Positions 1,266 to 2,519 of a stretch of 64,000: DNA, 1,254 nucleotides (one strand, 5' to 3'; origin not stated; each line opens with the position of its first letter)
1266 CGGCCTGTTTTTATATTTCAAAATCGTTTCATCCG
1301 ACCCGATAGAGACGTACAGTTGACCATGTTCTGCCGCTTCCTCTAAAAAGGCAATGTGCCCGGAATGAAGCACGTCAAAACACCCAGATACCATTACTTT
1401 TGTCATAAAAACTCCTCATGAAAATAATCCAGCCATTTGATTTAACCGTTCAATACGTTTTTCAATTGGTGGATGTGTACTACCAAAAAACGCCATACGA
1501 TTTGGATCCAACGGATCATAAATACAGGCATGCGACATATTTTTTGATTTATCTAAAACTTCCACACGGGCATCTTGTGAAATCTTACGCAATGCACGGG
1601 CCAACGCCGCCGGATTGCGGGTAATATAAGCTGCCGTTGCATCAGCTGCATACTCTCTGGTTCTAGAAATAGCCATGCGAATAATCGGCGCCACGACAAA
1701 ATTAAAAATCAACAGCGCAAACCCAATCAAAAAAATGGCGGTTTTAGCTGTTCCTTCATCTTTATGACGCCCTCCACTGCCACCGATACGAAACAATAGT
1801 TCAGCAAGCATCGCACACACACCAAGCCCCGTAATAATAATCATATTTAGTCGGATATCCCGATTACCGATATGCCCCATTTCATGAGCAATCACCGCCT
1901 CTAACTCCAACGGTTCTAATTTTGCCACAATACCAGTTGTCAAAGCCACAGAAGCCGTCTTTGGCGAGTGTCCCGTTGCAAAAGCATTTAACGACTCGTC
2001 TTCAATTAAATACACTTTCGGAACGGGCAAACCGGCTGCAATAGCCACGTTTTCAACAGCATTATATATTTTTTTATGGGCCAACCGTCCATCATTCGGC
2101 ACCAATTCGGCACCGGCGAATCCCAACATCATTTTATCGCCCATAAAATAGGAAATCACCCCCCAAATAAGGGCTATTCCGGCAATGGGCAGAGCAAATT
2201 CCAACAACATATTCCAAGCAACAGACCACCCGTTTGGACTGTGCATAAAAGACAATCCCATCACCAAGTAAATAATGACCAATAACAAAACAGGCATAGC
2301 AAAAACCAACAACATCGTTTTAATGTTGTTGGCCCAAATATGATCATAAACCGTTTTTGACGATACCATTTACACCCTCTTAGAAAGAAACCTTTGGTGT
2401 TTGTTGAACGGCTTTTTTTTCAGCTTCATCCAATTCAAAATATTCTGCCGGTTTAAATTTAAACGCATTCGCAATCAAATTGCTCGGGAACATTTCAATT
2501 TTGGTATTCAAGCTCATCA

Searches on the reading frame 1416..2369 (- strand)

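Call 22: search_protein_families(library=ncbifam, proteins=[window:1416-2369:-], max_evalue=0.00001)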
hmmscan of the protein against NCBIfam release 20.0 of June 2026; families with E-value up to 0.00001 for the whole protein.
window:1416-2369:- (317 aa): 8 families
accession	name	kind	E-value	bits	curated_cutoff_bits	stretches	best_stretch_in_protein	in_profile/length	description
NF003425.0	PRK04897.1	equivalog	8.1e-69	232.1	355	1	7-312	2-298/298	zinc metalloprotease HtpX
NF002826.0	PRK03001.1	equivalog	3.4e-57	193.8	369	1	14-313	3-279/285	zinc metalloprotease HtpX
NF002839.0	PRK03072.1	equivalog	2e-56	191.2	412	1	10-314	4-286/291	zinc metalloprotease HtpX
NF002363.0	PRK01345.1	equivalog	2e-53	181.6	422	1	14-314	2-280/318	zinc metalloprotease HtpX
NF002669.0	PRK02391.1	equivalog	2.2e-52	178.1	341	1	27-312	19-291/298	zinc metalloprotease HtpX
NF002775.0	PRK02870.1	equivalog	4.7e-51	174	285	1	11-310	17-334/338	zinc metalloprotease HtpX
NF003965.0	PRK05457.1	equivalog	3.2e-38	131.7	245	1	20-312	5-284/285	protease HtpX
NF002322.0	PRK01265.1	equivalog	7.5e-26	91.3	275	1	19-280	13-264/325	zinc metalloprotease HtpX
